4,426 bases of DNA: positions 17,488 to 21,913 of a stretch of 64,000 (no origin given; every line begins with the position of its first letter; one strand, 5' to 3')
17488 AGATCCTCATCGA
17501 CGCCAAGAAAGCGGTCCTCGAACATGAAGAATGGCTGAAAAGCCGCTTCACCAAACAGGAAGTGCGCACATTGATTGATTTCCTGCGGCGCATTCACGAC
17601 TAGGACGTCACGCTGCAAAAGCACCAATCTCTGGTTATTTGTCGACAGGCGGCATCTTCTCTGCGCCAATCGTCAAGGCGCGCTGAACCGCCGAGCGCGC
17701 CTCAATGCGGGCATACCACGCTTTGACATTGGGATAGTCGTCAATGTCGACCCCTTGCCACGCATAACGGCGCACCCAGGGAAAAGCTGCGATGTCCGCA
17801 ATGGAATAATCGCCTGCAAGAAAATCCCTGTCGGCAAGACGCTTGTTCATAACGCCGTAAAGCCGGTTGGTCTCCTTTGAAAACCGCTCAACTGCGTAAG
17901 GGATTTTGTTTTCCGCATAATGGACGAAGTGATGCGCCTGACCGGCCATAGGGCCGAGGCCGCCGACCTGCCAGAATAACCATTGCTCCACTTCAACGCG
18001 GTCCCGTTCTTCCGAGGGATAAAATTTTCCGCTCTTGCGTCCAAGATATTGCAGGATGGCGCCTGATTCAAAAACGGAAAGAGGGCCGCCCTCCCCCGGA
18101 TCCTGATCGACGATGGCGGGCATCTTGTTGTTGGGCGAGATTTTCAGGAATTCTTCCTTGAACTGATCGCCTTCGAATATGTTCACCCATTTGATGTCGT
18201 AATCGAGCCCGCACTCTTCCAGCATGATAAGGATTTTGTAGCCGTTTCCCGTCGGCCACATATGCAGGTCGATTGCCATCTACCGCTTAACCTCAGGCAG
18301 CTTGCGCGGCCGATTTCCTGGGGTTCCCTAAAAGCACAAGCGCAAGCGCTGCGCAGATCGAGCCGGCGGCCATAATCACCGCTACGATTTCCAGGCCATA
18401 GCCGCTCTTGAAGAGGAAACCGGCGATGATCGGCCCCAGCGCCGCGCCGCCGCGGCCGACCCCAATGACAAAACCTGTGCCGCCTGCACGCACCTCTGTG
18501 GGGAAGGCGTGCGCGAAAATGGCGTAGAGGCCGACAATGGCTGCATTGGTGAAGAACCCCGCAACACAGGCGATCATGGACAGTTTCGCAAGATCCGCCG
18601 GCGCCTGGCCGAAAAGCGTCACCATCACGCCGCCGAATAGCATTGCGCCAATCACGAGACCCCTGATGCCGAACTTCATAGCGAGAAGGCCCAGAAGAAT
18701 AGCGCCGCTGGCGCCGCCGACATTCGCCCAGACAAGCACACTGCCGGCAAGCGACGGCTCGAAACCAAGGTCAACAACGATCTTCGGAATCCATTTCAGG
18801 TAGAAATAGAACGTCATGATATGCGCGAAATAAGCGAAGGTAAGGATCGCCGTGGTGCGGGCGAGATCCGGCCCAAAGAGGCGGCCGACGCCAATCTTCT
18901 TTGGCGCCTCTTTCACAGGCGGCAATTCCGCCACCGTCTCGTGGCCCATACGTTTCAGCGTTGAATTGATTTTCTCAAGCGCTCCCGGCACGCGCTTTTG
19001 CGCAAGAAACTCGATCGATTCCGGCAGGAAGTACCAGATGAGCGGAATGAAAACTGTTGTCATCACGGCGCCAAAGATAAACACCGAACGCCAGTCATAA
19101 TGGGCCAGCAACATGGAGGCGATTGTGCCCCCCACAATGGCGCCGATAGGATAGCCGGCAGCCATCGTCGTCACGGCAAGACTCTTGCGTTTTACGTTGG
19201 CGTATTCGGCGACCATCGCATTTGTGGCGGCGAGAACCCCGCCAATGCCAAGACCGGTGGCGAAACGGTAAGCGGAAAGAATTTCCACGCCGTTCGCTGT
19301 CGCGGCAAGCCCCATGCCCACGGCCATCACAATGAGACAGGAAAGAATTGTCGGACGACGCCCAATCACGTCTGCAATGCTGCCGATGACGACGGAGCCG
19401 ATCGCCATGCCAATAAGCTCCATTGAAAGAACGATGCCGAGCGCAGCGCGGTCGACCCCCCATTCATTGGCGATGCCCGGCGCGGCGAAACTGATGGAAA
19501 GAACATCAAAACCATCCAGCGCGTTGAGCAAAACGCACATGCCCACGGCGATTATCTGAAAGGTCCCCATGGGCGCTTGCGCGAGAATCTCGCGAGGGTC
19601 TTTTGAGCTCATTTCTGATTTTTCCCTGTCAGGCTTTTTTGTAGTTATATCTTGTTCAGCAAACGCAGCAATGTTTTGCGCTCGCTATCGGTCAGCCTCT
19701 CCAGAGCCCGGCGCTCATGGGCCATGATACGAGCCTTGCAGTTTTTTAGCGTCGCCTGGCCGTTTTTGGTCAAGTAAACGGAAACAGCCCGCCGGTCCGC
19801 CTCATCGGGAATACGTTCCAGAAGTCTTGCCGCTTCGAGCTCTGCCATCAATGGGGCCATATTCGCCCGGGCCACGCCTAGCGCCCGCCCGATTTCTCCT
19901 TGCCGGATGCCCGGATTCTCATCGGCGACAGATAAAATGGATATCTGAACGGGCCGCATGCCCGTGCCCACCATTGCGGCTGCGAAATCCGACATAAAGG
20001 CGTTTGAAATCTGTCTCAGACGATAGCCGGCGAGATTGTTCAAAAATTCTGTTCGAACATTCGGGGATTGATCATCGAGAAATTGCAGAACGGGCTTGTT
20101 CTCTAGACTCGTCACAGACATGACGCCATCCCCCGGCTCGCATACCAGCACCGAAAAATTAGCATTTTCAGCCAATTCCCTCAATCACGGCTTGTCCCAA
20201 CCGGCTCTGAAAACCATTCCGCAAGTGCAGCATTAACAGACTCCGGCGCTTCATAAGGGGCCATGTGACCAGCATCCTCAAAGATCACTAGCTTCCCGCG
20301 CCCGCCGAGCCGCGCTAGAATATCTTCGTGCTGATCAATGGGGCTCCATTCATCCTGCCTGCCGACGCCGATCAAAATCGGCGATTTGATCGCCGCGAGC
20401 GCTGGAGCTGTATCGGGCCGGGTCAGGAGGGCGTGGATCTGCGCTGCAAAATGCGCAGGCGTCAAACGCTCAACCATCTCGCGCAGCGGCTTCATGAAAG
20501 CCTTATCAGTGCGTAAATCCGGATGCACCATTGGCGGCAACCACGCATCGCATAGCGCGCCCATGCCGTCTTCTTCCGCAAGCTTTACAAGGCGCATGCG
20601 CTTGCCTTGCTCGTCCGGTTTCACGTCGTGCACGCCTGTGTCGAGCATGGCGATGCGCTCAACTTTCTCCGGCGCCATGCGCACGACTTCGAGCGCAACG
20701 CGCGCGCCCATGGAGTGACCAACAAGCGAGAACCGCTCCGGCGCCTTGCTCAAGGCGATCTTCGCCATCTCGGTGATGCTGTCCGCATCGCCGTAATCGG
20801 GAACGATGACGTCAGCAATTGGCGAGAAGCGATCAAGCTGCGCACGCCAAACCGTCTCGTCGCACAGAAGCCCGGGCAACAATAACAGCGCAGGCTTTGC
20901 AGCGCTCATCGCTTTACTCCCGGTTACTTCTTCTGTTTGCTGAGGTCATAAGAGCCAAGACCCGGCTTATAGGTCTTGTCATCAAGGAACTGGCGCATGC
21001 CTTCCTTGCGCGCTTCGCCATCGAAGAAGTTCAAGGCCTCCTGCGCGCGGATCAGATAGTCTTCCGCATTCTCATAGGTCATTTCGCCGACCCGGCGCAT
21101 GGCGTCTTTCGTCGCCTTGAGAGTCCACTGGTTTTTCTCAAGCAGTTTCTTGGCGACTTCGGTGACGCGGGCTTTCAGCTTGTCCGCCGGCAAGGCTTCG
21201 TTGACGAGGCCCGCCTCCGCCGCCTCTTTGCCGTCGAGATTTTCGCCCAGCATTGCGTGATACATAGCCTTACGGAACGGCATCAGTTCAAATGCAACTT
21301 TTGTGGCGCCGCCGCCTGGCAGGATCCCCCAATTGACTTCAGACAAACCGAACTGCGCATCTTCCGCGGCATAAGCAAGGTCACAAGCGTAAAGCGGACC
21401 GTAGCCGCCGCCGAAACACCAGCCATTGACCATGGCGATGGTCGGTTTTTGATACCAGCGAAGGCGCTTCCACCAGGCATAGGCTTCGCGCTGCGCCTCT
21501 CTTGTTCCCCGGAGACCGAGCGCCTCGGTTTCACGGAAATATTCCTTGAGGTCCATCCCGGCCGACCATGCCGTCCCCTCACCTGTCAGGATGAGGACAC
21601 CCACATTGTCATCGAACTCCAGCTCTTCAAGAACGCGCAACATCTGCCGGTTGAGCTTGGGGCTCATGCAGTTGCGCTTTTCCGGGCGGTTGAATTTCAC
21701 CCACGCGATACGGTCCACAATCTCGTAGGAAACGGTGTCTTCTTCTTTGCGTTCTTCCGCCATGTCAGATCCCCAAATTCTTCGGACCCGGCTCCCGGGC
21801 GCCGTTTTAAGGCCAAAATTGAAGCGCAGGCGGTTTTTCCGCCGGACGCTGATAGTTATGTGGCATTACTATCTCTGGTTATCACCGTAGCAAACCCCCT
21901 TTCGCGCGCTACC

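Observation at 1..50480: About 50-kb single-locus toolkit for lignin dimers, possibly in a non-sphingomonad host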

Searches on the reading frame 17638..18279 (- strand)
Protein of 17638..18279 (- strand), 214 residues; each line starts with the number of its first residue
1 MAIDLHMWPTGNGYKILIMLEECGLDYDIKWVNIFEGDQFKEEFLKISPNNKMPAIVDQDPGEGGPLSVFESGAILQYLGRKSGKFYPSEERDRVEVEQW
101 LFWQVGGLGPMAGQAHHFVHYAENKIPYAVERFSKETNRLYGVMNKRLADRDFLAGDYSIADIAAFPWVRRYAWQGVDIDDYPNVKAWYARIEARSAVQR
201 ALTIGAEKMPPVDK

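Call 13: search_protein_families(library=pfam, proteins=[window:17638-18279:-], max_evalue=0.001)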
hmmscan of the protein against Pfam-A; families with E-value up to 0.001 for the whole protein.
window:17638-18279:- (214 aa): 6 families
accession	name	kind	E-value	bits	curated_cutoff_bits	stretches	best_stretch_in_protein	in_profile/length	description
PF13409.12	GST_N_2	-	1.3e-12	48.6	25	1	15-81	7-69/70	Glutathione S-transferase, N-terminal domain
PF02798.26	GST_N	-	1.4e-11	44.9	20.9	1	6-80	7-75/76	Glutathione S-transferase, N-terminal domain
PF00043.30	GST_C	-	3.7e-11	43.6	20.7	1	130-195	24-92/93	Glutathione S-transferase, C-terminal domain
PF13410.11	GST_C_2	-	2.5e-09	37.5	24.9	1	128-191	2-69/69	Glutathione S-transferase, C-terminal domain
PF13417.12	GST_N_3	-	1.2e-08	35.6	22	1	14-82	11-70/75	Glutathione S-transferase, N-terminal domain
PF14497.11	GST_C_3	-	5e-05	23.9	21.6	1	133-199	27-98/104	Glutathione S-transferase, C-terminal domain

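Call 18: search_protein_families(library=ncbifam, proteins=[window:17638-18279:-], max_evalue=0.00001)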
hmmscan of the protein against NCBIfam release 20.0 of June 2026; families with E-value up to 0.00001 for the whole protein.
window:17638-18279:- (214 aa): 6 families
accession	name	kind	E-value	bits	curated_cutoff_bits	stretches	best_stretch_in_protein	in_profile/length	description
NF010579.0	PRK13972.1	equivalog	2.7e-74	249.2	332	1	3-203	2-204/215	GSH-dependent disulfide bond oxidoreductase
NF008731.0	PRK11752.1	equivalog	2.9e-53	181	325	1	3-209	45-263/287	glutathione-dependent disulfide-bond oxidoreductase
TIGR01262.1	maiA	equivalog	1.2e-12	47.9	171.05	1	8-202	6-203/211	maleylacetoacetate isomerase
NF050814.1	FtsZBindFzlA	equivalog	9.4e-11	41.9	300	0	143-202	149-210/228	FtsZ-binding protein FzlA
NF011693.0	PRK15113.1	equivalog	8.4e-10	38.7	150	1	17-203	23-207/214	glutathione transferase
NF007831.0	PRK10542.1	equivalog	5.8e-09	35.8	198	1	17-203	15-196/201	glutathione transferase GstA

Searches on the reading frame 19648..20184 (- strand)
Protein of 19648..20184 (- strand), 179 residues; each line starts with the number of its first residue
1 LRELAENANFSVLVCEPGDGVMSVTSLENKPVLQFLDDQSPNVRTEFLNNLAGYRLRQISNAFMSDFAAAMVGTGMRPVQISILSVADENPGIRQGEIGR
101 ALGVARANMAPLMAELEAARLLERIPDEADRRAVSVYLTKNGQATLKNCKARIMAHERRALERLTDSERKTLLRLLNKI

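Call 13: search_protein_families(library=pfam, proteins=[window:19648-20184:-], max_evalue=0.001)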
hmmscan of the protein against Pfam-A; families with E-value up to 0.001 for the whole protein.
window:19648-20184:- (179 aa): 3 families
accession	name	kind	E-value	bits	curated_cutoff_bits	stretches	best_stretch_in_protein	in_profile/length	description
PF12802.13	MarR_2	-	3.5e-10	40.3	27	1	75-133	2-61/61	MarR family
PF01047.28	MarR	-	9e-10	38.7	24.6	1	78-134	3-59/59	MarR family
PF13463.12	HTH_27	-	0.0003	21.5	22.2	1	80-142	5-68/68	Winged helix DNA-binding domain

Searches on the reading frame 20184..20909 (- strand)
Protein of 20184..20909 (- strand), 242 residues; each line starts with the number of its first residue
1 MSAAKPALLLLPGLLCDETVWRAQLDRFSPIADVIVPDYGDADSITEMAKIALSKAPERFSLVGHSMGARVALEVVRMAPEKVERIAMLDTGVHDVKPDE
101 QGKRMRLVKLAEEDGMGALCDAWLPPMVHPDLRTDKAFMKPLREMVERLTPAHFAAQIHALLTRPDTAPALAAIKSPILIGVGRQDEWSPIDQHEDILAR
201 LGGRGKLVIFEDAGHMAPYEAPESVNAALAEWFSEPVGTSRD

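Call 14: search_protein_families(library=pfam, proteins=[window:20184-20909:-], max_evalue=0.001)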
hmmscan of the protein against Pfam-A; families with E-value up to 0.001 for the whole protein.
window:20184-20909:- (242 aa): 6 families
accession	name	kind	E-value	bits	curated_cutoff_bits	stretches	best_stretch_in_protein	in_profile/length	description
PF12697.13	Abhydrolase_6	-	2e-13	52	26.3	1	9-228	2-217/217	Alpha/beta hydrolase family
PF00561.26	Abhydrolase_1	-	3.5e-10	40.4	25.8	1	37-222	48-245/245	alpha/beta hydrolase fold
PF12146.15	Hydrolase_4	-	3.1e-08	33.7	27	1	42-220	62-237/239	Serine aminopeptidase, S33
PF10230.15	LIDHydrolase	-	3.9e-06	27.2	27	1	50-108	77-135/262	Lipid-droplet associated hydrolase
PF01738.24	DLH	-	0.00047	20.3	21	0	170-226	138-198/217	Dienelactone hydrolase family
PF00975.26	Thioesterase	-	0.00049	20.8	26.4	1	42-210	48-203/226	Thioesterase domain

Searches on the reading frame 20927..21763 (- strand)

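Call 14: search_protein_families(library=pfam, proteins=[window:20927-21763:-], max_evalue=0.001)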
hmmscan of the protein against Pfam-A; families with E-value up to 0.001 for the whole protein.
window:20927-21763:- (279 aa): 2 families
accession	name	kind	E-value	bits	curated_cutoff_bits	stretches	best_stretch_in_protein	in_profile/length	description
PF00378.25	ECH_1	-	3.4e-52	177.7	27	1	17-262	4-243/251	Enoyl-CoA hydratase/isomerase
PF16113.10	ECH_2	-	8.9e-31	108.1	27.2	1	20-243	2-221/335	Enoyl-CoA hydratase/isomerase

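Call 18: search_protein_families(library=ncbifam, proteins=[window:20927-21763:-], max_evalue=0.00001)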
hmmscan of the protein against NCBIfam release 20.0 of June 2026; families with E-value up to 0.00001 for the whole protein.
window:20927-21763:- (279 aa): 72 families (the best 25 are shown)
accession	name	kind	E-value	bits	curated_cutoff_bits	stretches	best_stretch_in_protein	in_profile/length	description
NF006588.0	PRK09120.1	equivalog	1.9e-136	453.7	276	1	5-275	4-275/276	p-hydroxycinnamoyl CoA hydratase/lyase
NF051848.1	EnCoAHydtEchA19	equivalog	4.1e-48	164.2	400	1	17-262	8-250/258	enoyl-CoA hydratase EchA19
NF042430.2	EnCoAhydt_DpgD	equivalog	4.2e-43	147.7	400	1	13-261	1-249/258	enoyl-CoA-hydratase DpgD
NF004840.0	PRK06190.1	equivalog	1.2e-41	143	253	1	8-234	3-225/260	enoyl-CoA hydratase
NF007239.0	PRK09674.1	equivalog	4.9e-41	140.9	371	1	15-264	10-251/257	2,3-dehydroadipyl-CoA hydratase PaaF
NF004517.0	PRK05862.1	equivalog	6.8e-39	133.9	396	1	9-263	4-250/257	enoyl-CoA hydratase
NF006007.0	PRK08138.1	subfamily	1e-38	133.2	355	1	9-263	7-254/261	enoyl-CoA hydratase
NF005126.0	PRK06563.1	subfamily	1.8e-38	132.4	261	1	5-262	3-255/263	crotonase/enoyl-CoA hydratase family protein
NF006100.0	PRK08252.1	subfamily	8.9e-38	130.3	282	1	8-261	2-245/254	crotonase/enoyl-CoA hydratase family protein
NF004796.0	PRK06144.1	subfamily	3.5e-37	128.3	272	1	4-264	3-256/262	enoyl-CoA hydratase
NF005803.0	PRK07658.1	equivalog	6.7e-37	127.3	313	1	10-263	3-250/257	enoyl-CoA hydratase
NF005699.0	PRK07509.1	equivalog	1.1e-36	126.9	249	1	8-229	3-225/267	crotonase/enoyl-CoA hydratase family protein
NF004634.0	PRK05980.1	equivalog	1.3e-36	126.4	375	1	9-260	3-253/263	crotonase/enoyl-CoA hydratase family protein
NF005864.0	PRK07799.1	equivalog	2e-36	125.6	316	1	14-263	13-259/266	crotonase/enoyl-CoA hydratase family protein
NF006008.0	PRK08139.1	equivalog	2.1e-36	125.9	313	1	3-263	5-259/266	enoyl-CoA hydratase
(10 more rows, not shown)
